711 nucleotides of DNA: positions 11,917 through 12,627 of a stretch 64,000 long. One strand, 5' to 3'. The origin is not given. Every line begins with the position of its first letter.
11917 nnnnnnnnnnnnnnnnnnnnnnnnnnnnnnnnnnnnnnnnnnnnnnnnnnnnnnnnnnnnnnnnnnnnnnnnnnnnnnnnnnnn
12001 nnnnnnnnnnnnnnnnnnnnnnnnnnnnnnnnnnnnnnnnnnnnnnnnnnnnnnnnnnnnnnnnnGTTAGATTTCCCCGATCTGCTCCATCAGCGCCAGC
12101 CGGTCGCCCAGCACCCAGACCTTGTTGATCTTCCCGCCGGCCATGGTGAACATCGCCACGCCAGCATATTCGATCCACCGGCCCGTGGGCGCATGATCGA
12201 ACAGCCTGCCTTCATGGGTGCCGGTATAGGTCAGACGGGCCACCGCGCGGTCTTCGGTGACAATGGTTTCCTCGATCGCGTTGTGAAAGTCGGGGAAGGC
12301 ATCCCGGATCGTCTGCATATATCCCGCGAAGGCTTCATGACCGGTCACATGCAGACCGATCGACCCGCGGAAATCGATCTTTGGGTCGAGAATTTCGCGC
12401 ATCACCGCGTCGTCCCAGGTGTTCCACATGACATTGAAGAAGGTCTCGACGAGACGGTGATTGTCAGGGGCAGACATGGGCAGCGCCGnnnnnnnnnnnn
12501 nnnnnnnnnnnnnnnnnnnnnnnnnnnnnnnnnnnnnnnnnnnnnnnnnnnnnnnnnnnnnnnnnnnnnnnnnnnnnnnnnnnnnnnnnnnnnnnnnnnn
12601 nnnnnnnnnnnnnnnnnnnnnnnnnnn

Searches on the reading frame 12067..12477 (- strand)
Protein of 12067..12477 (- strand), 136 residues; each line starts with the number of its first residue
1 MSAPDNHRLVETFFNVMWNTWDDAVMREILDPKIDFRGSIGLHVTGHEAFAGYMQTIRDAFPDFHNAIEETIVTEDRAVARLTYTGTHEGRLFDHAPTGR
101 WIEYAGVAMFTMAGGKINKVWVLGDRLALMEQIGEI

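Call 3: search_protein_families(library=pfam, proteins=[window:12067-12477:-], max_evalue=0.01)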
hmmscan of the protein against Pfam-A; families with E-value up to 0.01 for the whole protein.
window:12067-12477:- (136 aa): 2 families
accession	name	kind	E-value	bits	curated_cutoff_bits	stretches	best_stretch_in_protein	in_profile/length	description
PF07366.18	SnoaL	-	5.1e-27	94.6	28.4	1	9-133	2-126/126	SnoaL-like polyketide cyclase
PF12680.13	SnoaL_2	-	7.3e-18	65.5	27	1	10-118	1-100/102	SnoaL-like domain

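Call 4: search_protein_families(library=ncbifam, proteins=[window:12067-12477:-], max_evalue=0.01)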
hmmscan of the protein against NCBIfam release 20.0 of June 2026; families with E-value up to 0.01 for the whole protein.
window:12067-12477:- (136 aa): 2 families
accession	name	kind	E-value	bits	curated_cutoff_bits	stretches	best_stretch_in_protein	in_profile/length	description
TIGR02096.1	TIGR02096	subfamily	8.8e-10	39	97.1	1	8-134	2-129/129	ketosteroid isomerase-related protein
NF033407.1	SnoaL_meth_ester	subfamily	5.4e-05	23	200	1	8-134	10-133/144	SnoaL/DnrD family polyketide biosynthesis methyl ester cyclase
